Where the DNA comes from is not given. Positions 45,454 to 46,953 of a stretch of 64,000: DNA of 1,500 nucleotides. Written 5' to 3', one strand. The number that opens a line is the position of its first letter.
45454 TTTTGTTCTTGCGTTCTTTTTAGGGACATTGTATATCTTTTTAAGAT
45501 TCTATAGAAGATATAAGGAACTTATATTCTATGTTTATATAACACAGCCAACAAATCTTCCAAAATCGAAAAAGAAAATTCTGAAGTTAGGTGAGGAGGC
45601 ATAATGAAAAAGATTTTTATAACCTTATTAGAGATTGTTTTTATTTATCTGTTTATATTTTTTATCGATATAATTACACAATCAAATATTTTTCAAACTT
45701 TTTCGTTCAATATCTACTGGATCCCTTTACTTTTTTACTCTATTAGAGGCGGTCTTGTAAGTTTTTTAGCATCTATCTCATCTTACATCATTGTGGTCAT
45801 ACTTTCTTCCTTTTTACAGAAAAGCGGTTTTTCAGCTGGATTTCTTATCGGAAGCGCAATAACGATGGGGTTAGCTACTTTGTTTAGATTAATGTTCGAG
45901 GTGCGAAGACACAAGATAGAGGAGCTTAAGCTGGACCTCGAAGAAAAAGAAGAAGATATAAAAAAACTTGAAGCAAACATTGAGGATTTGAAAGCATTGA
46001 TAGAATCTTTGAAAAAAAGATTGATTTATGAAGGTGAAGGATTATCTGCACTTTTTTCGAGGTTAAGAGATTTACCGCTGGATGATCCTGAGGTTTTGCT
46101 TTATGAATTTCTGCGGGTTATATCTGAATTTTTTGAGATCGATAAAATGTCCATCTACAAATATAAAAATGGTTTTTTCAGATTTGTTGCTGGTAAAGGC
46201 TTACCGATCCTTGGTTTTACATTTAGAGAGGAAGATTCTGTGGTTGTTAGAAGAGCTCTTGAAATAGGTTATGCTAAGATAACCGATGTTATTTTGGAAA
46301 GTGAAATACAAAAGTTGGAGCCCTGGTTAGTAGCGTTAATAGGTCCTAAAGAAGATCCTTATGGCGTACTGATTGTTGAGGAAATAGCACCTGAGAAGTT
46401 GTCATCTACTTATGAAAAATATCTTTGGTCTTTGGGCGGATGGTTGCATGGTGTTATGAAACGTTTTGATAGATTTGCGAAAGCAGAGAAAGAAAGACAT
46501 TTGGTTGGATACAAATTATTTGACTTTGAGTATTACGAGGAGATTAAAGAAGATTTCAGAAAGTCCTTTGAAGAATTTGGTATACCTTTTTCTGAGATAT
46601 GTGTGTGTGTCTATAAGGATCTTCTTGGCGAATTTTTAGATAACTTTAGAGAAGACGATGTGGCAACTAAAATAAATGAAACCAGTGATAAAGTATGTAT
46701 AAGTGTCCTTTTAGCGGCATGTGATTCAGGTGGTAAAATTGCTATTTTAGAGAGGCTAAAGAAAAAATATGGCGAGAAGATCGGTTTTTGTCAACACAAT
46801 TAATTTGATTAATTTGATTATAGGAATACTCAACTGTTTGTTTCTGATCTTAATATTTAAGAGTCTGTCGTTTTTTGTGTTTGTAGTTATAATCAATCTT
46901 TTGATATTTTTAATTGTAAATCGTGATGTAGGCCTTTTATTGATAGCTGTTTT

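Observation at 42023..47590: Pel-type exopolysaccharide module (DUF2194/CE4-like, PelG, PelD-like, PelE-like) lacking PelF, in a Thermotogota-like genome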

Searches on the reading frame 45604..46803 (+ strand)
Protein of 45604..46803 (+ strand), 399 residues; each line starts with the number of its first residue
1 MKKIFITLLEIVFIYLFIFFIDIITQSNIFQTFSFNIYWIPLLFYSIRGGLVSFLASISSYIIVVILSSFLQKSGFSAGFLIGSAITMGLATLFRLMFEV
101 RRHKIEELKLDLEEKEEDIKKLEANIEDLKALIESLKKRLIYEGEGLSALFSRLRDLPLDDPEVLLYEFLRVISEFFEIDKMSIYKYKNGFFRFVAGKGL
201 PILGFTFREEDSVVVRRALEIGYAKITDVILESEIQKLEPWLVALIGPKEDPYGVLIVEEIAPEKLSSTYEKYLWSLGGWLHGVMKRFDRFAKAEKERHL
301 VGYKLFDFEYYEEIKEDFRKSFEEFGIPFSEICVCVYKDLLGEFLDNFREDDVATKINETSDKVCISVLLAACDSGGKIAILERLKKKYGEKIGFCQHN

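Call 5: search_protein_families(library=pfam, proteins=[window:45604-46803:+], max_evalue=0.1)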
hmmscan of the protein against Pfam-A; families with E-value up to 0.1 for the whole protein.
window:45604-46803:+ (399 aa): 2 families
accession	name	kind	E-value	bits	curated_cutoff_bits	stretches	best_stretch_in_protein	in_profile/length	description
PF04977.20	DivIC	-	0.0062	16.8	28.9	1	101-138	15-52/80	Septum formation initiator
PF13492.12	GAF_3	-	0.083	13.7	27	0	161-280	1-122/129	GAF domain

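Call 6: search_protein_families(library=ncbifam, proteins=[window:45604-46803:+], max_evalue=0.1)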
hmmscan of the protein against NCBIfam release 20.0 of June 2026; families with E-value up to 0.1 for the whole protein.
window:45604-46803:+ (399 aa): 3 families
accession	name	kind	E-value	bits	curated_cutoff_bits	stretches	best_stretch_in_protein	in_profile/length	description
NF045487.1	ASRP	equivalog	0.005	15.5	300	1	101-139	202-257/593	archaea-specific SMC-related protein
TIGR04523.1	Mplasa_alph_rch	subfamily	0.013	13.4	270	1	101-152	52-103/745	helix-rich protein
NF052320.1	Cbp1_fam_LP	subfamily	0.068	12.7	90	0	100-138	134-172/286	Cbp1 family collagen-binding glycoprotein adhesin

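Call 9: search_solved_structures(query=window:45604-46803:+, max_evalue=10, show_alignments=2)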
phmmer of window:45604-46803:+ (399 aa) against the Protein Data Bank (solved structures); distinct sequences matched with E-value up to 10: 7.
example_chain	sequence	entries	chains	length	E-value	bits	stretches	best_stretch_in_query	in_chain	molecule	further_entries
1pry_A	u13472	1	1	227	0.064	15.8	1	127-196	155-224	Fibrillarin-like pre-rRNA processing protein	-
4by9_E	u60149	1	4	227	0.17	14.5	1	127-196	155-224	FIBRILLARIN-LIKE RRNA/TRNA 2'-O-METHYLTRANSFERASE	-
2nnw_B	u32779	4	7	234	0.18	14.4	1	127-196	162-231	Fibrillarin-like rRNA/tRNA 2'-O-methyltransferase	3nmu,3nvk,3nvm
7upq_B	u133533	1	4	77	0.23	14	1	105-173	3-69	DHT03 protein B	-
7upo_B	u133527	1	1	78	0.64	12.6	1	105-166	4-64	DHT03 protein B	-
8gkv_A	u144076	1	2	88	1.9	11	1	103-164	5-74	Anti-adapter protein IraP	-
4tn3_A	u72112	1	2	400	6.4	9.3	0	96-197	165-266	TRIM5/cyclophilin A fusion protein/T4 Lysozyme chimera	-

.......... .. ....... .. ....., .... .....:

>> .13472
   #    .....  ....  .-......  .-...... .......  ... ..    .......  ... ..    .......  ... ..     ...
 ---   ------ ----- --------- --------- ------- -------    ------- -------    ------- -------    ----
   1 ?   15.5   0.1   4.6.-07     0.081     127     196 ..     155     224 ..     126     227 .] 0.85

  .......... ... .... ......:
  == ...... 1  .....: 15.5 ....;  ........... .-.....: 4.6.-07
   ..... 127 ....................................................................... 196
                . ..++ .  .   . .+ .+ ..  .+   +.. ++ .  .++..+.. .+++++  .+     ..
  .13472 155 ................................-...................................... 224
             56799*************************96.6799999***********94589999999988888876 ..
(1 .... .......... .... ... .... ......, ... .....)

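Call 17: find_homologous_proteins(query=window:45604-46803:+, max_evalue=0.001)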
Query window:45604-46803:+ (399 aa): 3 proteins with E <= 0.001 among 8000 candidates.
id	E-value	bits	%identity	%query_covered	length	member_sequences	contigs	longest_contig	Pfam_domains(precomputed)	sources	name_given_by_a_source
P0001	7.7e-256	867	100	100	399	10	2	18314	-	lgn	-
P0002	3.4e-201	687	78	100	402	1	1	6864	-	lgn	-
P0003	1.0e-76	277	40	97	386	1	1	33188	-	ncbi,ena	-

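Call 22: find_encoding_contigs(protein=P0003, flank=10000, max_places=3)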
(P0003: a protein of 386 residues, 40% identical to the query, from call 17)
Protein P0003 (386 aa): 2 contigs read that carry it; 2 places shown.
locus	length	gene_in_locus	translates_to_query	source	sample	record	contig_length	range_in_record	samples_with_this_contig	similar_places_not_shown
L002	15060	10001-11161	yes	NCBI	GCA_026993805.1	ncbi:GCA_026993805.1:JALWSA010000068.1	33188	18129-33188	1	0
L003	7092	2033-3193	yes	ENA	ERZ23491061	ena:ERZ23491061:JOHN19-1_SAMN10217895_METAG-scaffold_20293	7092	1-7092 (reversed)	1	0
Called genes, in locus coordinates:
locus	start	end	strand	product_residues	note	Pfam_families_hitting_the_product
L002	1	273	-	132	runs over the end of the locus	PF01894:YjbQ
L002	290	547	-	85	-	-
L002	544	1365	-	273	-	PF00142:Fer4_NifH (weak), PF01656:CbiA, PF02374:ArsA_ATPase, PF06564:CBP_BcsQ, PF09140:MipZ, PF10609:ParA, PF13614:AAA_31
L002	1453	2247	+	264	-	-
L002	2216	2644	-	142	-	PF02130:YbeY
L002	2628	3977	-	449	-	PF07698:7TM-7TMR_HD, PF01966:HD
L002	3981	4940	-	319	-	PF02562:PhoH, PF13604:AAA_30 (weak), PF00270:DEAD (faint), PF01695:IstB_IS21 (faint), PF13245:AAA_19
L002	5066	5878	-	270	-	PF00318:Ribosomal_S2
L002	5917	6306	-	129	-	-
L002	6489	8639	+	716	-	PF09960:DUF2194, PF10096:DUF2334 (faint)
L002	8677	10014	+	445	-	PF16933:PelG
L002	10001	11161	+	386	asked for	-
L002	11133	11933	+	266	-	-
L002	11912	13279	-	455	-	PF11997:DUF3492, PF13439:Glyco_transf_4, PF20706:GT4-conflict (weak), PF00534:Glycos_transf_1, PF13692:Glyco_trans_1_4, PF13524:Glyco_trans_1_2 (weak)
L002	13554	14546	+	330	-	PF02321:OEP (faint)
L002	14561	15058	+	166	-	?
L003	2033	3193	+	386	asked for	-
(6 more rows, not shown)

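Call 26: search_protein_representatives(alignment_id=A1)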
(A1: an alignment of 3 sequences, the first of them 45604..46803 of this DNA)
Query: 3 sequences, 399 profile positions. Proteins with E-value up to 0.001 (for the whole library): 108; up to 1e-10: 22; up to 1e-30: 12. The best 108 are listed.
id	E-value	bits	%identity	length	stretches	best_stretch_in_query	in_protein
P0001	6.3e-226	766.3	-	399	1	1-399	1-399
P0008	9.4e-130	449.6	-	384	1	12-399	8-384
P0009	5.5e-115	401.0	-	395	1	2-396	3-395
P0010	1.1e-92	327.6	-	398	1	8-391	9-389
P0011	8.2e-75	268.7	-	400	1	4-392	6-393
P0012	7.9e-70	252.3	-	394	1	3-395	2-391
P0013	4.4e-64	233.4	-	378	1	9-387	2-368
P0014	1.0e-57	212.4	-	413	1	32-396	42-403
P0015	1.6e-50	188.7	-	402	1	7-388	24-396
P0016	2.0e-40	155.5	-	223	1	176-390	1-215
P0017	4.2e-40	154.4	-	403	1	8-389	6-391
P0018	2.7e-36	141.9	-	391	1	31-397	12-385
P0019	9.3e-27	110.5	-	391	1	12-387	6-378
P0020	2.5e-26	109.1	-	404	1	2-387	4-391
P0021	1.4e-25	106.6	-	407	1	2-389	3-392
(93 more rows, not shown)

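Call 28: search_protein_families(library=pfam, alignment_id=A2, max_evalue=0.001)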
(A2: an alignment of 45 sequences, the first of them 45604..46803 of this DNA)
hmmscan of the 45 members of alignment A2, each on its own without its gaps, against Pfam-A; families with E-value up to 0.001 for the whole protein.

A. member 1, window:45604-46803:+ (399 aa): 0 families

B. families by the number of members that match (of 45 scanned): 6 families
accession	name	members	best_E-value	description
PF13492.12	GAF_3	21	2.2e-12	GAF domain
PF01590.32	GAF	13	1.9e-11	GAF domain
PF13185.12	GAF_2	8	1.7e-10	GAF domain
PF00990.26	GGDEF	5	1.2e-11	Diguanylate cyclase, GGDEF domain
PF13493.11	DUF4118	3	3.4e-06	Domain of unknown function (DUF4118)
PF16963.10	PelD_GGDEF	2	6.7e-26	PelD GGDEF domain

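Call 30: search_solved_structures(query=A3, max_evalue=10, show_alignments=2)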
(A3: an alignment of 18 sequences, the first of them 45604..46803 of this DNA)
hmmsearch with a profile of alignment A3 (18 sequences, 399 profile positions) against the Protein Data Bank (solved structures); distinct sequences matched with E-value up to 10: 58.
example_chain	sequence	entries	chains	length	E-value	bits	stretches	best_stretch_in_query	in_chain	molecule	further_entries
7muc_AF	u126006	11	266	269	0.0024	19.7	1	98-154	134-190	DotF | IcmG (DotF)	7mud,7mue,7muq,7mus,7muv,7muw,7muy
5yl9_B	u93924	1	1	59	0.0066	18.2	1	97-142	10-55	Spike glycoprotein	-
6oap_A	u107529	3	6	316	0.0076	18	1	137-193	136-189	Dual sensor histidine kinase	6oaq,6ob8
4r4l_A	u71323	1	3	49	0.013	17.3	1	100-133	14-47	cGMP-dependent protein kinase 1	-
7wbn_A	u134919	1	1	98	0.016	16.9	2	104-139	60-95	RevCC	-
4r4m_A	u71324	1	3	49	0.018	16.8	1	101-133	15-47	cGMP-dependent protein kinase 1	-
1zxa_A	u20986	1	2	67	0.023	16.4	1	101-133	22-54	cGMP-dependent protein kinase 1, alpha isozyme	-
3wkv_A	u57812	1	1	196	0.023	16.4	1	58-134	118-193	Ion channel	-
3ci6_A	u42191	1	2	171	0.049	15.4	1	244-290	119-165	Phosphoenolpyruvate-protein phosphotransferase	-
5zhy_A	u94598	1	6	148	0.058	15.1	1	97-142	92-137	Spike glycoprotein, Spike glycoprotein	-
7upq_B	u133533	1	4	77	0.094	14.4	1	107-167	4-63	DHT03 protein B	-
2jjq_A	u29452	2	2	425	0.1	14.3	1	168-199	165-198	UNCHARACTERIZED RNA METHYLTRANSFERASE PYRAB10780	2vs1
6iab_A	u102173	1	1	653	0.11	14.3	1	262-308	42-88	Tail Fiber of phage P68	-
6iac_D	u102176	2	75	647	0.11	14.3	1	262-308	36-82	Minor structural protein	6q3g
6ftj_1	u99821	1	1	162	0.13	14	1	55-172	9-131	Dolichyl-diphosphooligosaccharide--protein glycosyltransferase subunit 1,RPN1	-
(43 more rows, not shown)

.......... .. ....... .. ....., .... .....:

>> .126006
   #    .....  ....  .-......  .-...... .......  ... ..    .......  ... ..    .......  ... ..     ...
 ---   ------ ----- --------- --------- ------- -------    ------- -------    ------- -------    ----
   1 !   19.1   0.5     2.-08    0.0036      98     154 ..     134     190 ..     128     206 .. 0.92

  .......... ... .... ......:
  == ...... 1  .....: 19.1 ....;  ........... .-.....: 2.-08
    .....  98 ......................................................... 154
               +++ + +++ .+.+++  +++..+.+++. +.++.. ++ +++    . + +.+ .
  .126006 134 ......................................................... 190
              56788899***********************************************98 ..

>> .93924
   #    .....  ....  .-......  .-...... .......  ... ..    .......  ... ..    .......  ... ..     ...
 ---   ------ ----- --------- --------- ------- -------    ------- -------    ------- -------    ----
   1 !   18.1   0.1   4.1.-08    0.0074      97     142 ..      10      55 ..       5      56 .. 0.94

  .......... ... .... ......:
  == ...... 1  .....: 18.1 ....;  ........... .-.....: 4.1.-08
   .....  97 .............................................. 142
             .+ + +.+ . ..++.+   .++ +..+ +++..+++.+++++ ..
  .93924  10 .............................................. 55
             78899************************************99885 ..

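Call 31: search_solved_structures(query=A2, max_evalue=10, show_alignments=2)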
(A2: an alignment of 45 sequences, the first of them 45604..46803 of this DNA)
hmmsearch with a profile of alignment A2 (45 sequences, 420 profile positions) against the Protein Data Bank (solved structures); distinct sequences matched with E-value up to 10: 182 (the best 60 are shown).
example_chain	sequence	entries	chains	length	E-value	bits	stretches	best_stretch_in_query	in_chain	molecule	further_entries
4euv_A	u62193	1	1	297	1.4e-13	53.4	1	173-409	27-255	PelD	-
4eu0_A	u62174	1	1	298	1.4e-13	53.4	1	173-409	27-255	PelD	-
4dmz_A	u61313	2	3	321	1.8e-13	53.1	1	170-409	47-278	Putative uncharacterized protein pelD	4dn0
6zxm_A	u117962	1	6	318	2.2e-13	52.8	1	297-411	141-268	Putative GGDEF/response regulator receiver domain protein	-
4etz_A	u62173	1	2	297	3.8e-13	52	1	173-409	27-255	PelD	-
4etx_A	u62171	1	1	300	3.9e-13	52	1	173-409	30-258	PelD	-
6d9m_A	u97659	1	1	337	4e-12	48.7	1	314-409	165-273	Fusion protein of Endolysin,Response receiver sensor diguanylate cyclase, GAF domain-conta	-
5w10_A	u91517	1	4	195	1.1e-10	43.9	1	157-308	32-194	cGMP-specific phosphodiesterase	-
3ign_A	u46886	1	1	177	2.2e-10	42.9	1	310-409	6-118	Diguanylate cyclase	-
6zxb_A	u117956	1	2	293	9.1e-10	40.9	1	297-411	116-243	Putative GGDEF/response regulator receiver domain protein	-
6zxc_A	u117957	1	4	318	1e-09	40.7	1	297-411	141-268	Putative GGDEF/response regulator receiver domain protein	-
4zve_A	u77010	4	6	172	2.6e-09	39.4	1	314-413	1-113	Diguanylate cyclase DosC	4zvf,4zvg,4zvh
7e6g_A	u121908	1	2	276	7.2e-09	37.9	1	300-408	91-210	Putative GGDEF domain protein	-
4mcw_A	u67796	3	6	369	1.3e-08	37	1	166-330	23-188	Metal dependent phosphohydrolase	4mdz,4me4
5llw_B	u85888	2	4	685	2.4e-08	36.2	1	305-413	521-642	Diguanylate cyclase (GGDEF) domain-containing protein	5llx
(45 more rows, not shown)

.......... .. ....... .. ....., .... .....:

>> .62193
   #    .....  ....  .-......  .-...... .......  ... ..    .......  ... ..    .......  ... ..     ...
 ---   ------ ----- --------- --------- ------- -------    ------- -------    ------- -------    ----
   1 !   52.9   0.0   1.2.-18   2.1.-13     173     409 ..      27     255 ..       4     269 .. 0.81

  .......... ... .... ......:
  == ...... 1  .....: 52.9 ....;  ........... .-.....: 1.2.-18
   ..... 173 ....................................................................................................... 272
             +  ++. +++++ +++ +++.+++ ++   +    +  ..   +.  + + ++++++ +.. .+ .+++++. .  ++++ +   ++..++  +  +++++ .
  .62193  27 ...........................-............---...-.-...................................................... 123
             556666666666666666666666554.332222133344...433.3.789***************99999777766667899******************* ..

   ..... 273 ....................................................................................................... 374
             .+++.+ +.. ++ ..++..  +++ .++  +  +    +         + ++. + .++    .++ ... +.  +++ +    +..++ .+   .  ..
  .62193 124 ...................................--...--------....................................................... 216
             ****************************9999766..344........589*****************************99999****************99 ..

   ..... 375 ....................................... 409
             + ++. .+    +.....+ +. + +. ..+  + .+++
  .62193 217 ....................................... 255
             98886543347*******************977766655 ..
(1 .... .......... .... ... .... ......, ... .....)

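Call 35: find_encoding_contigs(protein=P0002, flank=10000, max_places=3)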
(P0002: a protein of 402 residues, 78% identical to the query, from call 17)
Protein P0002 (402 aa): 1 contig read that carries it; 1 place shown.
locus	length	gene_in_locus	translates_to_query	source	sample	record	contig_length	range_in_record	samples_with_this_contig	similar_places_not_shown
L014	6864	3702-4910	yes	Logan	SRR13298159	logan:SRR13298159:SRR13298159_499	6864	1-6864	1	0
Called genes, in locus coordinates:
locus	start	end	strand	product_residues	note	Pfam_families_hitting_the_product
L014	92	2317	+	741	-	PF09960:DUF2194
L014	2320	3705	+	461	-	PF16933:PelG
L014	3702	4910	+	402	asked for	-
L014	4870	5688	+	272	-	-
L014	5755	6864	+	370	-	?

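Call 39: find_homologous_proteins(query=L002:11912-13279:-, max_evalue=1e-30)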
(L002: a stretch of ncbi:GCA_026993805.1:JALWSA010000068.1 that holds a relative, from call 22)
Query L002:11912-13279:- (455 aa): 2590 proteins with E <= 1e-30 among 8000 candidates; the best 120 are listed.
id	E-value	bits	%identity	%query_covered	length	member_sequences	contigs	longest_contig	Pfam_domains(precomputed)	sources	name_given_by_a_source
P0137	1.4e-297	1005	100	100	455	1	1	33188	PF00534.27,PF13524.13,PF13439.13,PF11997.15,PF20706.4,PF13692.13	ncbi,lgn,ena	-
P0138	6.8e-244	828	79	100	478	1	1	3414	PF00534.27,PF13524.13,PF13439.13,PF11997.15,PF20706.4,PF13692.13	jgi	jgi:glycosyltransferase involved in cell wall biosynthesis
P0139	1.1e-216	738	70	100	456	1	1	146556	PF00534.27,PF13439.13,PF11997.15,PF20706.4,PF13692.13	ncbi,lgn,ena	-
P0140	1.4e-180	619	60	99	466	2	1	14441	PF00534.27,PF13439.13,PF11997.15,PF20706.4,PF13692.13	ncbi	-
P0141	5.9e-178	611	59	99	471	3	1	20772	PF00534.27,PF13439.13,PF11997.15,PF20706.4,PF13692.13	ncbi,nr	ncbi:MAG: GT4 family glycosyltransferase PelF [Thermotogaceae bacterium]|nr:GT4 family glycosyltrans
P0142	5.9e-178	611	59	99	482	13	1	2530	PF00534.27,PF13439.13,PF11997.15,PF20706.4,PF13692.13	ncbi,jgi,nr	ncbi:MAG: glycosyl transferase family 1 [Thermotogae bacterium]|nr:MAG: glycosyl transferase family 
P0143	3.0e-177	608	59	99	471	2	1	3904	PF00534.27,PF13439.13,PF11997.15,PF20706.4,PF13692.13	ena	-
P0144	4.8e-176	604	58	99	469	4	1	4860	PF00534.27,PF13439.13,PF11997.15,PF20706.4,PF13692.13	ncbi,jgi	-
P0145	2.0e-169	583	55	100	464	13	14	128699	PF00534.27,PF13439.13,PF11997.15,PF20706.4,PF13692.13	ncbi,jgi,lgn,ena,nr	ncbi:MAG: polysaccharide biosynthesis protein PelF [Thermotogaceae bacterium]|jgi:glycosyltransferas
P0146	3.2e-157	542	53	100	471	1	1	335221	PF00534.27,PF13439.13,PF11997.15,PF20706.4,PF13692.13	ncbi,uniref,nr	ncbi:GT4 family glycosyltransferase PelF [Thermotoga sp. SG1]|uniref:GT4 family glycosyltransferase 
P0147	1.3e-154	534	52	100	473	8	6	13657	PF00534.27,PF13439.13,PF11997.15,PF20706.4,PF13692.13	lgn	-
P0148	1.0e-153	531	54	100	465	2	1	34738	PF00534.27,PF13439.13,PF11997.15,PF20706.4,PF13692.13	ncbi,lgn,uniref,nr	ncbi:GT4 family glycosyltransferase PelF [Mesoaciditoga lauensis]|uniref:GT4 family glycosyltransfer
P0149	2.7e-152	526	51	100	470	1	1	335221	PF00534.27,PF13439.13,PF11997.15,PF20706.4,PF13692.13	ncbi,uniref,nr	ncbi:GT4 family glycosyltransferase PelF [Thermotoga sp. SG1]|uniref:GT4 family glycosyltransferase 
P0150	6.3e-152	525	52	100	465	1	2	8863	PF00534.27,PF13439.13,PF11997.15,PF20706.4,PF13692.13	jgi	jgi:glycosyltransferase involved in cell wall biosynthesis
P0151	9.0e-152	524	53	100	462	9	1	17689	PF00534.27,PF13439.13,PF11997.15,PF20706.4,PF13692.13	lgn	-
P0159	1.5e-131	458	49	100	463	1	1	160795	PF00534.27,PF13439.13,PF11997.15,PF20706.4,PF13692.13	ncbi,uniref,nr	ncbi:GT4 family glycosyltransferase PelF [Fervidobacterium sp. 2310opik-2]|uniref:GT4 family glycosy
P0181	1.4e-117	412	42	99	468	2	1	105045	PF00534.27,PF13439.13,PF11997.15,PF20706.4,PF13692.13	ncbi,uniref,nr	ncbi:GT4 family glycosyltransferase PelF [Marinitoga sp. 1138]|uniref:GT4 family glycosyltransferase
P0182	6.9e-117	409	43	99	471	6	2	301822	PF00534.27,PF13439.13,PF11997.15,PF20706.4,PF13692.13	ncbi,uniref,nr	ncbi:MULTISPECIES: GT4 family glycosyltransferase PelF [unclassified Thermosipho (in: thermotogales)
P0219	1.7e-99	352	40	100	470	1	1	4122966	PF00534.27,PF13439.13,PF11997.15,PF20706.4,PF13692.13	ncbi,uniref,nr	ncbi:GT4 family glycosyltransferase PelF [Tepidibacter hydrothermalis]|uniref:GT4 family glycosyltra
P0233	2.5e-97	345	40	99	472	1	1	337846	PF00534.27,PF13439.13,PF11997.15,PF13692.13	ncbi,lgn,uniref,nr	ncbi:GT4 family glycosyltransferase PelF [Paenibacillus sp. CF384]|uniref:GT4 family glycosyltransfe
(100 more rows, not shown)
